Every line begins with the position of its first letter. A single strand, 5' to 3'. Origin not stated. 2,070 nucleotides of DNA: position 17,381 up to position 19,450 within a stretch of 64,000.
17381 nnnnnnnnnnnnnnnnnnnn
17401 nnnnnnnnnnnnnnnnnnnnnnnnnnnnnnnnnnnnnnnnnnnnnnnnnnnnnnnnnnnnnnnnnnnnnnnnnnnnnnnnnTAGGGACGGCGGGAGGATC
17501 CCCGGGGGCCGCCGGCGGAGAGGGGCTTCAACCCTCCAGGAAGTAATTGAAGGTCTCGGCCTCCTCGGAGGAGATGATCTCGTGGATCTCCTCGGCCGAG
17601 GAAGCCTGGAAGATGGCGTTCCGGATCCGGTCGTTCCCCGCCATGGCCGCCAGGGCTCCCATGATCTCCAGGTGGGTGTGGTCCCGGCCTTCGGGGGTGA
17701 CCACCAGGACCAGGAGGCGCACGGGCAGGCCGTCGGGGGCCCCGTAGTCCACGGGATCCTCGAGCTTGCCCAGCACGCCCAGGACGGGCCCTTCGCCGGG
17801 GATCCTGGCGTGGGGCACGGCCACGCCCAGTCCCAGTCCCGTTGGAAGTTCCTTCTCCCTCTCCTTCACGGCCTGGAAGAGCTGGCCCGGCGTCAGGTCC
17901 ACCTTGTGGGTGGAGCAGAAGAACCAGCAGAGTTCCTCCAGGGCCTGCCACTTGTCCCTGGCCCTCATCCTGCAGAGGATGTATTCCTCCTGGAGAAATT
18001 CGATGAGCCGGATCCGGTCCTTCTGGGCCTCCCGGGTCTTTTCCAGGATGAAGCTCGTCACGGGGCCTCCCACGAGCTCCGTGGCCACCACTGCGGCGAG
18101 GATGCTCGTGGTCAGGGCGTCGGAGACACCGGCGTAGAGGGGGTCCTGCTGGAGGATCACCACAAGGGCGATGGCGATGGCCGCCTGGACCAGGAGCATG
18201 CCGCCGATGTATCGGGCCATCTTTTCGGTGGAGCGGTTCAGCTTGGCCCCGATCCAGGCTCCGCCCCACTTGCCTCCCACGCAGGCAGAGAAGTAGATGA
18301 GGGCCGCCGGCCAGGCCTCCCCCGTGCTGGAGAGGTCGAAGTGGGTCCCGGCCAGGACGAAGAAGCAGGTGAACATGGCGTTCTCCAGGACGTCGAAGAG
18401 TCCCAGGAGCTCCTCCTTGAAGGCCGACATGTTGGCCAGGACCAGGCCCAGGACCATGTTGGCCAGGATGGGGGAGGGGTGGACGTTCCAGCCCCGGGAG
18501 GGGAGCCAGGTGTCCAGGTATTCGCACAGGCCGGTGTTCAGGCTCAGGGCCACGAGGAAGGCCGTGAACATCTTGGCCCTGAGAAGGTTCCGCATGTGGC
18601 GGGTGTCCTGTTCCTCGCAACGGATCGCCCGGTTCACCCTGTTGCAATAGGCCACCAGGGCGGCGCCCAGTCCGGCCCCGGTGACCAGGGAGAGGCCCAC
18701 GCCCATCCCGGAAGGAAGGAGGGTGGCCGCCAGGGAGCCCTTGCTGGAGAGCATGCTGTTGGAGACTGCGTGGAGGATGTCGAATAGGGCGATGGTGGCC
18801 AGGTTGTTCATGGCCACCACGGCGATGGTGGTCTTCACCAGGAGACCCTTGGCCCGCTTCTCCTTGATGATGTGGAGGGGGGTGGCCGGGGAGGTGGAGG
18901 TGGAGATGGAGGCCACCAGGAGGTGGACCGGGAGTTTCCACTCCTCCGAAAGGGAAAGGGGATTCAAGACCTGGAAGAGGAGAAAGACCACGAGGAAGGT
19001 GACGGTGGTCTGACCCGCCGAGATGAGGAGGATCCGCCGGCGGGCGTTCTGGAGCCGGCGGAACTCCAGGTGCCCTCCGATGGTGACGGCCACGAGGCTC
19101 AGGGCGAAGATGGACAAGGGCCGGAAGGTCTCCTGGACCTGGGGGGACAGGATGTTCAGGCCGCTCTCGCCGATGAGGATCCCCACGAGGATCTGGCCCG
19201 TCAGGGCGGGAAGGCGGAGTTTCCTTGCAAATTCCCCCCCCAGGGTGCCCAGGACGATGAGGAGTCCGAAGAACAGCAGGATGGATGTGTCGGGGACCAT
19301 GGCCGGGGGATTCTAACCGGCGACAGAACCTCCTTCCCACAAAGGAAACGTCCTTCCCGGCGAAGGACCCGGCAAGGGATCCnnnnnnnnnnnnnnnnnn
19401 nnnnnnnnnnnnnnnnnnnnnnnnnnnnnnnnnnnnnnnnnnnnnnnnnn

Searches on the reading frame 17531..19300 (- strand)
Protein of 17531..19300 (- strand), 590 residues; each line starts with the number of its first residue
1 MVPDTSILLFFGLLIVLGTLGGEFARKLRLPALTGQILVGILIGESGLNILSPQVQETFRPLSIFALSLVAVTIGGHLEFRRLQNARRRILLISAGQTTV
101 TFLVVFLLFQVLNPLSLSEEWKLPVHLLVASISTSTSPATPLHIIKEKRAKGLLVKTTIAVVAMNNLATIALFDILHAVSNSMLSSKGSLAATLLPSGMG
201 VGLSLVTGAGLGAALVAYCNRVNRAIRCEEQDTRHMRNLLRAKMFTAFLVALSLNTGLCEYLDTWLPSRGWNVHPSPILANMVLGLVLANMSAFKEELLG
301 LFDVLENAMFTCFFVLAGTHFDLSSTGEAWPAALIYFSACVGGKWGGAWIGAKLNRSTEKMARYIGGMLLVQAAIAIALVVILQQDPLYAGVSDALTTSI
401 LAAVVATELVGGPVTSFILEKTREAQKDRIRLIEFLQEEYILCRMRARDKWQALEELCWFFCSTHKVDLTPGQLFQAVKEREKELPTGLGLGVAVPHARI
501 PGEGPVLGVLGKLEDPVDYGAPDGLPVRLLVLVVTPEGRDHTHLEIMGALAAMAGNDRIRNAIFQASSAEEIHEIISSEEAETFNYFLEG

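Call 27: search_protein_families(library=pfam, proteins=[window:17531-19300:-], max_evalue=0.001)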
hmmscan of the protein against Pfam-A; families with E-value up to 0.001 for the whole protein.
window:17531-19300:- (590 aa): 2 families
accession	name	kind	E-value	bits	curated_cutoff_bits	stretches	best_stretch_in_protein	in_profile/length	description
PF00999.27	Na_H_Exchanger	-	2.5e-26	92.9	26.2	1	14-421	3-375/375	Sodium/hydrogen exchanger, transmembrane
PF00359.27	PTS_EIIA_2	-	1.6e-24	86.9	27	1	434-578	1-143/144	Phosphoenolpyruvate-dependent sugar phosphotransferase system, EIIA 2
